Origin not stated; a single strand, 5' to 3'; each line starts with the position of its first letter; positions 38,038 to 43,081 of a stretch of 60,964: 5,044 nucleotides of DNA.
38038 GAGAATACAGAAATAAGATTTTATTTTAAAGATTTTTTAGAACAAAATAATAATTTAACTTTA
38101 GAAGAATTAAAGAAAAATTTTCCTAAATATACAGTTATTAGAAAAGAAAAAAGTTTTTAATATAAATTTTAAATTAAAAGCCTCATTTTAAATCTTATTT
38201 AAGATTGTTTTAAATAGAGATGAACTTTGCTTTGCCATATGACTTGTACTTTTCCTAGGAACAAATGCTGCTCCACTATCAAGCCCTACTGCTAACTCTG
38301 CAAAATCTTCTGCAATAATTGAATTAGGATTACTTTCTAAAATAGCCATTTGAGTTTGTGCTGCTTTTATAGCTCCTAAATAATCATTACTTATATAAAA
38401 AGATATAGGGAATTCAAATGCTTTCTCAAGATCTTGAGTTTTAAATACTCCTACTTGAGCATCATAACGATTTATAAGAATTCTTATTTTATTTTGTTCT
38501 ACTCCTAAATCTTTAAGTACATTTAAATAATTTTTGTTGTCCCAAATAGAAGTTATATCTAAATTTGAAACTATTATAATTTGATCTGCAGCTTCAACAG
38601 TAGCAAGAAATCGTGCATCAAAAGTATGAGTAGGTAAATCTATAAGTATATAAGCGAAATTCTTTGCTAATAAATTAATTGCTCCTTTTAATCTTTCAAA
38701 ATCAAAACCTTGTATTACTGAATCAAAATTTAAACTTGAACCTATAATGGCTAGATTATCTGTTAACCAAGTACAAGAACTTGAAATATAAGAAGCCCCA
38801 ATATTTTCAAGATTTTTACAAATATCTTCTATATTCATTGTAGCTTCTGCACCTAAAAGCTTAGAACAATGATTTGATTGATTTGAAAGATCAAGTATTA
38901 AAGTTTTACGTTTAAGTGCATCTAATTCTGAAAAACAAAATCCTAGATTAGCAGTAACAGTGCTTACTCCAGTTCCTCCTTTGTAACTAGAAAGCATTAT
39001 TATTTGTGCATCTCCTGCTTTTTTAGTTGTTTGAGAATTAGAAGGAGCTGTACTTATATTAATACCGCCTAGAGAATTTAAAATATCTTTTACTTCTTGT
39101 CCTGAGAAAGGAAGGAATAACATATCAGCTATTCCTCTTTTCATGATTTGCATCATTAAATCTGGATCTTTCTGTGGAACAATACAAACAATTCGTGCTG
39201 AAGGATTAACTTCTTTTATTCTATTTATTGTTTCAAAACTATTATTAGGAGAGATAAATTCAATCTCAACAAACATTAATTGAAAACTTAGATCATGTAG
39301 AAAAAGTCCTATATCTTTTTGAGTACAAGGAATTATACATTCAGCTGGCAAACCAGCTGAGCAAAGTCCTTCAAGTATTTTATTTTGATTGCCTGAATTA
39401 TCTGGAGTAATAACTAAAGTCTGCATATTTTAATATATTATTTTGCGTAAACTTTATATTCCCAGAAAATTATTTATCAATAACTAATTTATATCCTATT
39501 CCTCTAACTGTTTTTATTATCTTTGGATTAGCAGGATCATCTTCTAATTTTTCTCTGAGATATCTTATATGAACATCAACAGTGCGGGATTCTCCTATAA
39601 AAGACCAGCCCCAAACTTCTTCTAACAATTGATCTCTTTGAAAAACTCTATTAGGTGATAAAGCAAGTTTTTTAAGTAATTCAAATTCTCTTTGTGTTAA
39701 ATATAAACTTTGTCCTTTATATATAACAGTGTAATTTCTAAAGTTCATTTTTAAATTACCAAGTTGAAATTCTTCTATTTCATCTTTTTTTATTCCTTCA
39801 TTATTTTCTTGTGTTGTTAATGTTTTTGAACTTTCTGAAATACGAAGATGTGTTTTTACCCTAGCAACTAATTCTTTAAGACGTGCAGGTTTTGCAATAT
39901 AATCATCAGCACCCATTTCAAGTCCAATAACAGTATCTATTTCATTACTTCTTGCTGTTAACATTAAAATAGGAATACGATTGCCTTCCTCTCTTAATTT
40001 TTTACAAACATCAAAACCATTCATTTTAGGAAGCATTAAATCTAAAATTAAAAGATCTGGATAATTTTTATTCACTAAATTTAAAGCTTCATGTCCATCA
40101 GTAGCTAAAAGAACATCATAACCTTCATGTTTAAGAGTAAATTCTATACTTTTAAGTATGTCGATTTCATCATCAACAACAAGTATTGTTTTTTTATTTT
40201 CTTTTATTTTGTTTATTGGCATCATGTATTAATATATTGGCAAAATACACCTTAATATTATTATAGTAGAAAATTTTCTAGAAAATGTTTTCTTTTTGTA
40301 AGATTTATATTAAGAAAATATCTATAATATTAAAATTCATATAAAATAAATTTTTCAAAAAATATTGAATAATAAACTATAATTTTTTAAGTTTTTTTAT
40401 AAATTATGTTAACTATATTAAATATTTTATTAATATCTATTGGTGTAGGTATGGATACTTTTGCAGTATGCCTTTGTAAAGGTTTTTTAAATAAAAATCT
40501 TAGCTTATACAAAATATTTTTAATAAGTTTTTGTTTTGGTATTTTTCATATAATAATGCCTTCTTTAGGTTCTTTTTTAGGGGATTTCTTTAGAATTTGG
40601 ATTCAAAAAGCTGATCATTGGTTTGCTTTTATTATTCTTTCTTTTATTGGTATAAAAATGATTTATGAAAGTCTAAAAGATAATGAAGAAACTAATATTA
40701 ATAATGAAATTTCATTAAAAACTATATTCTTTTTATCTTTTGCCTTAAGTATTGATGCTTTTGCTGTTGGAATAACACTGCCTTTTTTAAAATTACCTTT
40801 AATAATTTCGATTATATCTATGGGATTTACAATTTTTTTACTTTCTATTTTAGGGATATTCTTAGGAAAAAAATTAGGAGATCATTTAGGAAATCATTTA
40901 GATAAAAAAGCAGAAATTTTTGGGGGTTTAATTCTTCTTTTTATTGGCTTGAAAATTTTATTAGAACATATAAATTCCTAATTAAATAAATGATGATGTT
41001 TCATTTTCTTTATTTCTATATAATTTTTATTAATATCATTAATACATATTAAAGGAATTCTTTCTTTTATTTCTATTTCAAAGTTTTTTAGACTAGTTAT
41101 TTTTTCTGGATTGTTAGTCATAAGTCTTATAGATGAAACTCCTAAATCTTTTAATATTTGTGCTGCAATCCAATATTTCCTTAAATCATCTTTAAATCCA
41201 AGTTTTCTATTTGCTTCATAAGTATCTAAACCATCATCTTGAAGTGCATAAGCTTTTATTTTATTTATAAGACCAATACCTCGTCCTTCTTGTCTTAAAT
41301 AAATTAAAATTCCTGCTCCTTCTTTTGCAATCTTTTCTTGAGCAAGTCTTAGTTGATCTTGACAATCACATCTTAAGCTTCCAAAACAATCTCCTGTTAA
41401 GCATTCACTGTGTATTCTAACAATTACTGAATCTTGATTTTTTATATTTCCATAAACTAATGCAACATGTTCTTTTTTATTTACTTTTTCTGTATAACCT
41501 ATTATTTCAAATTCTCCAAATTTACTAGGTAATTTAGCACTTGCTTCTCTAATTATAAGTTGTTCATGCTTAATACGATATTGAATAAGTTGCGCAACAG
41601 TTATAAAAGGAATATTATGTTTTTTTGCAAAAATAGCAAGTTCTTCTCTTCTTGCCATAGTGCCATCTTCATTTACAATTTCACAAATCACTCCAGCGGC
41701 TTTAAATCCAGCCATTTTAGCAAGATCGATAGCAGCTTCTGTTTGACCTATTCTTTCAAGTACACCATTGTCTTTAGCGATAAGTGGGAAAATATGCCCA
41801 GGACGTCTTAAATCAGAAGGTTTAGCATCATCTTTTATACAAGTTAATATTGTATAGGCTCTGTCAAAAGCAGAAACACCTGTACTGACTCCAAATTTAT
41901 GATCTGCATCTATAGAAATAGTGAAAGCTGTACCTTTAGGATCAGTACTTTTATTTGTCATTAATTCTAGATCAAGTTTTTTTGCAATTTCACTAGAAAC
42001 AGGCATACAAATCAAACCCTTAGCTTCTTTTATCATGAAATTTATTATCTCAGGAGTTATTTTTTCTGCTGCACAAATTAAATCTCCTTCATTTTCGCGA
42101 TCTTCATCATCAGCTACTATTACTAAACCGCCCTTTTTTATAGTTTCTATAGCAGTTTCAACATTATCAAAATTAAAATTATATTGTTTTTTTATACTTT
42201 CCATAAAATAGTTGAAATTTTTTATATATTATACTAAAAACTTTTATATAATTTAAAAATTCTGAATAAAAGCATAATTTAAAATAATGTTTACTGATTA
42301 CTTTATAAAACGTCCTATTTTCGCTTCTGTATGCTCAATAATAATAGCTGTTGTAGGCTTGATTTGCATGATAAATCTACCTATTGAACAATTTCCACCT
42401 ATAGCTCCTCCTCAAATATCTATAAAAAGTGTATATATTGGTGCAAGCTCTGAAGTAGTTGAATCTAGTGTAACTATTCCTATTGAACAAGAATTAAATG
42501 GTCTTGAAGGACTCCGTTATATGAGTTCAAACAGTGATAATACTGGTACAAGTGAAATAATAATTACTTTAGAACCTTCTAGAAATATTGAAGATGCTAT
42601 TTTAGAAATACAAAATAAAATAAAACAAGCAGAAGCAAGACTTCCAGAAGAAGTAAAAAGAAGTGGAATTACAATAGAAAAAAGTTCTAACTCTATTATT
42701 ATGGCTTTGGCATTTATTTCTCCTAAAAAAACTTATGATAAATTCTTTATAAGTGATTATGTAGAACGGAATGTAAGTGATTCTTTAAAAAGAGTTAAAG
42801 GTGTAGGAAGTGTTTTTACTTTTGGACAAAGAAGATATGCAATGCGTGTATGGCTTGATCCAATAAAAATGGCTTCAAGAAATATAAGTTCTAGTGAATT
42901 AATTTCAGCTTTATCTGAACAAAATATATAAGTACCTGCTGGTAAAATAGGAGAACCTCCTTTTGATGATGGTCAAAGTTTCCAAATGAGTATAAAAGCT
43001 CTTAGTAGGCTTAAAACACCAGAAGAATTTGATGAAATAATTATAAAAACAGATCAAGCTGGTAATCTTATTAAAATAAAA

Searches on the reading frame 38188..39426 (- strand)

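Call 44: search_protein_families(library=pfam, proteins=[window:38188-39426:-], max_evalue=0.0001)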
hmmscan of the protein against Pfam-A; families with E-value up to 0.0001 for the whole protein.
window:38188-39426:- (412 aa): 4 families
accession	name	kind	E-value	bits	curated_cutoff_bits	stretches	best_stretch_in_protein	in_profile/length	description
PF13614.12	AAA_31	-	1.5e-10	41.7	27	1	141-307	2-167/177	AAA domain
PF10609.15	ParA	-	2.5e-07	30.8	27.1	1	141-334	4-195/246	NUBPL iron-transfer P-loop NTPase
PF01656.29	CbiA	-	3.6e-07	30.6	25.4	1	143-335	1-98/125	CobQ/CobB/MinD/ParA nucleotide binding domain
PF06564.18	CBP_BcsQ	-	5.7e-06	26.4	21.3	0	141-183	2-41/234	Cellulose biosynthesis protein BcsQ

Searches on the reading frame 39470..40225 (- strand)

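Call 44: search_protein_families(library=pfam, proteins=[window:39470-40225:-], max_evalue=0.0001)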
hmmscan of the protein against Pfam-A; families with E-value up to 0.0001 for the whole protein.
window:39470-40225:- (251 aa): 2 families
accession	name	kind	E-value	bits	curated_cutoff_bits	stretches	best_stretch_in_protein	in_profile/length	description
PF00072.30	Response_reg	-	1.3e-31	109.5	30.2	1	14-124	1-111/111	Response regulator receiver domain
PF00486.34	Trans_reg_C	-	2.8e-30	104.7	26.2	1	171-247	1-77/77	Transcriptional regulatory protein, C terminal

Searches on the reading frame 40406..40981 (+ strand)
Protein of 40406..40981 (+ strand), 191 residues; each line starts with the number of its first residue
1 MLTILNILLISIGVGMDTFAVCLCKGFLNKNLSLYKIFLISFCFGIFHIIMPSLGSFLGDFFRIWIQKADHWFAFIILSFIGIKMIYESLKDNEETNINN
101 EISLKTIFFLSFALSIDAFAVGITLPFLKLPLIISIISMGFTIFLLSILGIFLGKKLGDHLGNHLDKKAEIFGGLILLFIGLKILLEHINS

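Call 44: search_protein_families(library=pfam, proteins=[window:40406-40981:+], max_evalue=0.0001)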
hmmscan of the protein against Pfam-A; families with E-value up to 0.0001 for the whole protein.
window:40406-40981:+ (191 aa): 1 family
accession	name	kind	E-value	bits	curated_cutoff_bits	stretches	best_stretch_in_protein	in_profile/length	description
PF02659.21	Mntp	-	9.6e-45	152.5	24.4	1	33-185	3-152/152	Putative manganese efflux pump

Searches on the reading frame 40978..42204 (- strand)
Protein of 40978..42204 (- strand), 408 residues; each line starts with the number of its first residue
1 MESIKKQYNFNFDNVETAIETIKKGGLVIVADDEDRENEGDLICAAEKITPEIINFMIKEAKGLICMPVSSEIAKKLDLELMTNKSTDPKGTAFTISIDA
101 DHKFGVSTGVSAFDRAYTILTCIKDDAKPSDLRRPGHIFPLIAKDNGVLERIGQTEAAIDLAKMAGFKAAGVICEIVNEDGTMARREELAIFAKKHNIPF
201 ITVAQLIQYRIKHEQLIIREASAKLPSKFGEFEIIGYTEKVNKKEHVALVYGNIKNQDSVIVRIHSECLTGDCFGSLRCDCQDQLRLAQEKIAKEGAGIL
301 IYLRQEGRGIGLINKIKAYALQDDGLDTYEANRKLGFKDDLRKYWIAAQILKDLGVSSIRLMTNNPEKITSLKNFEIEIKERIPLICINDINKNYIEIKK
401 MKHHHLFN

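Call 44: search_protein_families(library=pfam, proteins=[window:40978-42204:-], max_evalue=0.0001)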
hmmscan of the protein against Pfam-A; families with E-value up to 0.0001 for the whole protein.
window:40978-42204:- (408 aa): 2 families
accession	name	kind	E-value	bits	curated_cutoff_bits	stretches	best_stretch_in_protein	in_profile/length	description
PF00926.24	DHBP_synthase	-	1.3e-83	279.7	26.4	1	16-209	1-191/191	3,4-dihydroxy-2-butanone 4-phosphate synthase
PF00925.25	GTP_cyclohydro2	-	1.7e-72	242.8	23.3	1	220-384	3-165/165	GTP cyclohydrolase II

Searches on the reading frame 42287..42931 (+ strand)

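Call 44: search_protein_families(library=pfam, proteins=[window:42287-42931:+], max_evalue=0.0001)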
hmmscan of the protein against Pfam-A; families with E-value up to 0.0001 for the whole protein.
window:42287-42931:+ (214 aa): 1 family
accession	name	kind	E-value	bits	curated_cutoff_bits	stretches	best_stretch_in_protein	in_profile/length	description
PF00873.25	ACR_tran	-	3.4e-69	234.1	28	1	3-213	2-211/1021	AcrB/AcrD/AcrF family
